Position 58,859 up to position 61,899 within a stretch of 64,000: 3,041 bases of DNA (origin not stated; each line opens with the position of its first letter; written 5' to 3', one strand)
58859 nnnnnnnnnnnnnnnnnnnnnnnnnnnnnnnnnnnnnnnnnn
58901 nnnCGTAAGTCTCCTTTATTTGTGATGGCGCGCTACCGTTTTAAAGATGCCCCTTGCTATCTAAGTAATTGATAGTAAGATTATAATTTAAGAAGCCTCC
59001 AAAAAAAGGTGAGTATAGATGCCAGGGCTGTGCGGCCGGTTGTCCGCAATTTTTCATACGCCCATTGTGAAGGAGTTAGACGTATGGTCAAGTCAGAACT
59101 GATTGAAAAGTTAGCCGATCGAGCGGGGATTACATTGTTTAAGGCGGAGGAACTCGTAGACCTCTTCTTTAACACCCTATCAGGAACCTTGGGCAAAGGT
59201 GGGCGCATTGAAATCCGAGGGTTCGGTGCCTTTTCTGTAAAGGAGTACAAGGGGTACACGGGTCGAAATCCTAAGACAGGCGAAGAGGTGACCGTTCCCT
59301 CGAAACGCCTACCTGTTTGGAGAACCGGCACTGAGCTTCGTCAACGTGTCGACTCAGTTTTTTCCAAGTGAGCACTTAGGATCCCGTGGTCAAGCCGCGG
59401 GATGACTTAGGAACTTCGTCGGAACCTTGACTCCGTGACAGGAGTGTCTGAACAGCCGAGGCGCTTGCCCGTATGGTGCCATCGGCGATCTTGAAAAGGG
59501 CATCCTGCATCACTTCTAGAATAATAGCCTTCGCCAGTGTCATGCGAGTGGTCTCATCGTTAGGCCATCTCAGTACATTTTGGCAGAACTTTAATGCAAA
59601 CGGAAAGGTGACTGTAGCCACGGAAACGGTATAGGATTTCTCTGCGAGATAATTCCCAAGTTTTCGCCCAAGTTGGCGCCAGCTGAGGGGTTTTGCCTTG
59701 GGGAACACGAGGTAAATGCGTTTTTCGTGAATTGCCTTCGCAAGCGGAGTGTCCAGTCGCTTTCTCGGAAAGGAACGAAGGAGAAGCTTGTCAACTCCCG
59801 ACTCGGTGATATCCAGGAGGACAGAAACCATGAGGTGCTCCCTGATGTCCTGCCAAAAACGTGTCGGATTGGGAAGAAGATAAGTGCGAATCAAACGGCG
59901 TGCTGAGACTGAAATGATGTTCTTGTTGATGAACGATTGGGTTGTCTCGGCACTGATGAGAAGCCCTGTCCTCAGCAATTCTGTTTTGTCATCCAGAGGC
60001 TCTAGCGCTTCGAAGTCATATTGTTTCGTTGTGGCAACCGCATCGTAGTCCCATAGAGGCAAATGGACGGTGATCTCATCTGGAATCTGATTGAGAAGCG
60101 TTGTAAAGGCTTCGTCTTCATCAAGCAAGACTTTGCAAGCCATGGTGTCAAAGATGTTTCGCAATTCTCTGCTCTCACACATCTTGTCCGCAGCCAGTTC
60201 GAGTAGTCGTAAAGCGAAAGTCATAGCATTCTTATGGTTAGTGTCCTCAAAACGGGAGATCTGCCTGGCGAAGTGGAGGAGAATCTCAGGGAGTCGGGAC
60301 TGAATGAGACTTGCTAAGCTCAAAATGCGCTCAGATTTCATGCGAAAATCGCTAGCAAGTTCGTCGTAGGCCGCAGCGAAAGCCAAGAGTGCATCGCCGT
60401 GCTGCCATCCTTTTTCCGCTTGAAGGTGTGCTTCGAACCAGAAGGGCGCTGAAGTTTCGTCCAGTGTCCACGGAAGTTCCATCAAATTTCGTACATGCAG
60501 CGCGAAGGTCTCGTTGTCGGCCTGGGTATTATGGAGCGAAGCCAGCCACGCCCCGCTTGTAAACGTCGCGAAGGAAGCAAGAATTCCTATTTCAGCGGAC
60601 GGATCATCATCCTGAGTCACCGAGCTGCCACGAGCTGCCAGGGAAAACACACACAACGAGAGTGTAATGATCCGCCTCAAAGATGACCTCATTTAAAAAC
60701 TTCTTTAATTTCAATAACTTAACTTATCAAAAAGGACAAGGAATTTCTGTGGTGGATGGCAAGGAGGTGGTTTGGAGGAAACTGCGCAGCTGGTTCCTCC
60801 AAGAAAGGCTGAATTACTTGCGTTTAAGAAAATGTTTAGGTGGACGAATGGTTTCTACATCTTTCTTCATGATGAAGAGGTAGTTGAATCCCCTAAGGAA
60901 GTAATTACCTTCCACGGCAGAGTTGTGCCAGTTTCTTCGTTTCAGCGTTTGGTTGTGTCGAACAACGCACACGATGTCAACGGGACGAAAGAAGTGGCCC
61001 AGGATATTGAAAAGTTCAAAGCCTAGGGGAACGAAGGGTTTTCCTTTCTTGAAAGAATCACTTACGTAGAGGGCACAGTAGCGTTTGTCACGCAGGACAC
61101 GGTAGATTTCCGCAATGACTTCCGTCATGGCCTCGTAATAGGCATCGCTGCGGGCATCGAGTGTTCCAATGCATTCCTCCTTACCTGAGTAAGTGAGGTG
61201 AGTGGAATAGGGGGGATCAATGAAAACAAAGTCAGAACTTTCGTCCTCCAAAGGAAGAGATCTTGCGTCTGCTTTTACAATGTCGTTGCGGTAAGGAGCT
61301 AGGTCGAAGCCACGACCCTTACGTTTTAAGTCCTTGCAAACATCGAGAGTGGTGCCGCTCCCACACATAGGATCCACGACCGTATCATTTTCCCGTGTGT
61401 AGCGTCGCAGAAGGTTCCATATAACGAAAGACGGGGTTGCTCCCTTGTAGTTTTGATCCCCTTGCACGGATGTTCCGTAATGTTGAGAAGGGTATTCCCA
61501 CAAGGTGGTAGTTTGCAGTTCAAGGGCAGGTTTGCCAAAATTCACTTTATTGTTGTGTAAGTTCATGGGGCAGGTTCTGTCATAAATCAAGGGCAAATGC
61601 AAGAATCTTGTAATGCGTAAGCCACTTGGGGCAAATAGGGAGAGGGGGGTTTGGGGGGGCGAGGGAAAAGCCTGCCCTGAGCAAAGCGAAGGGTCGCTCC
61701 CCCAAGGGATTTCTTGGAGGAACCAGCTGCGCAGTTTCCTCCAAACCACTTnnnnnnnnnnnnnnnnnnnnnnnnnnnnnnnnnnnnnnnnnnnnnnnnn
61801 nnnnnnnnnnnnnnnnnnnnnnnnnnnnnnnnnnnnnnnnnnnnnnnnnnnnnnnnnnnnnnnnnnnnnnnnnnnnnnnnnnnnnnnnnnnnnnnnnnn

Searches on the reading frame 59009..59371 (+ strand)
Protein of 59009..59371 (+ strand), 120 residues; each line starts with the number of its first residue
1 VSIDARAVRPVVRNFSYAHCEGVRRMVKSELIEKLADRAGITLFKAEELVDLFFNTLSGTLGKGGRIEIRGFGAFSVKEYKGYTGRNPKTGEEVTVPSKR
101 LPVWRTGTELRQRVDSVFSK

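Call 46: search_protein_families(library=pfam, proteins=[window:59009-59371:+], max_evalue=0.0001)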
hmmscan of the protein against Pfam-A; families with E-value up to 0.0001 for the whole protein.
window:59009-59371:+ (120 aa): 1 family
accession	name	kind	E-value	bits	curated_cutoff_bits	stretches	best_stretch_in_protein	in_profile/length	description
PF00216.26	Bac_DNA_binding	-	3.8e-26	91.6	22.4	1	26-114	1-89/90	Bacterial DNA-binding protein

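Call 72: search_protein_families(library=ncbifam, proteins=[window:59009-59371:+], max_evalue=0.001)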
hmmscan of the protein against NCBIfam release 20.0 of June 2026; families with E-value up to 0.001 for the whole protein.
window:59009-59371:+ (120 aa): 6 families
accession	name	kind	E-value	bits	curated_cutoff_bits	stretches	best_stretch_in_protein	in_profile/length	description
NF001222.0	PRK00199.1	equivalog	5e-28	97.2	115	1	26-116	1-92/95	integration host factor subunit beta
TIGR00988.1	hip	equivalog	2.8e-25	88.5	119.95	1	26-115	1-91/94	integration host factor subunit beta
NF001401.0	PRK00285.1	equivalog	2.9e-21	75.5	111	1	25-116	5-96/103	integration host factor subunit alpha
TIGR00987.1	himA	equivalog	5.3e-19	68.4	120.25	1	27-117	3-93/96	integration host factor subunit alpha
NF007945.0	PRK10664.1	equivalog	8.7e-17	61.5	157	1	26-114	1-89/90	nucleoid-associated protein HU-beta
NF008023.0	PRK10753.1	equivalog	1.4e-10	41.3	162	1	26-114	1-89/90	nucleoid-associated protein HU-alpha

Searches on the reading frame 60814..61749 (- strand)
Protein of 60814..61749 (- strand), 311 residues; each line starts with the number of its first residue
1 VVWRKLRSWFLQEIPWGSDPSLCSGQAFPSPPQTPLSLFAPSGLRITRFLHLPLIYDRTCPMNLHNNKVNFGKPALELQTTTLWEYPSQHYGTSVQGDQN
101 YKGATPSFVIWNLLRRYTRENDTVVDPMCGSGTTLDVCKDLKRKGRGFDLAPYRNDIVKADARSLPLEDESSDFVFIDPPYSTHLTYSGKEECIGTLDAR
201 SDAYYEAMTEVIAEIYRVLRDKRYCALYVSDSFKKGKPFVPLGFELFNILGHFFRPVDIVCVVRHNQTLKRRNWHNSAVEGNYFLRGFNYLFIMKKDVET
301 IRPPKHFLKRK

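Call 46: search_protein_families(library=pfam, proteins=[window:60814-61749:-], max_evalue=0.0001)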
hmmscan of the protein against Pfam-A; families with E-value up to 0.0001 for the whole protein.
window:60814-61749:- (311 aa): 2 families
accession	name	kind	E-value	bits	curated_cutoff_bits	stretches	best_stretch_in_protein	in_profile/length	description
PF01555.25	N6_N4_Mtase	-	1.2e-19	71.7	26.7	2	79-157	139-218/221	DNA methylase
PF01170.24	UPF0020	-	6.1e-06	26.5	22.3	0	119-134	27-42/197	RMKL-like, methyltransferase domain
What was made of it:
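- A PF01555 DNA methylase gene lies at 60814-61749 (call 46).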

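Call 72: search_protein_families(library=ncbifam, proteins=[window:60814-61749:-], max_evalue=0.001)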
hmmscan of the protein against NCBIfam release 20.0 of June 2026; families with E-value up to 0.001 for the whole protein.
window:60814-61749:- (311 aa): 4 families
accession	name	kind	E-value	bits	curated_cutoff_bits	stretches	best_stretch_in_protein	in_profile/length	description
NF008572.0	PRK11524.1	equivalog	5e-10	39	292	1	166-242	28-96/294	adenine-specific DNA-methyltransferase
NF050803.1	DnaMtaseCcrMCaul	equivalog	5.2e-07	28.9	830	1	96-149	181-234/350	adenine-specific DNA-methyltransferase CcrM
TIGR01177.1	TIGR01177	hypoth_equivalog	3.8e-05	23.2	316.55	0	157-190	234-267/330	TIGR01177 family methyltransferase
NF045667.1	MTase_DVU1556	equivalog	0.00084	18.8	155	0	119-177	21-90/213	DVU_1556 family methyltransferase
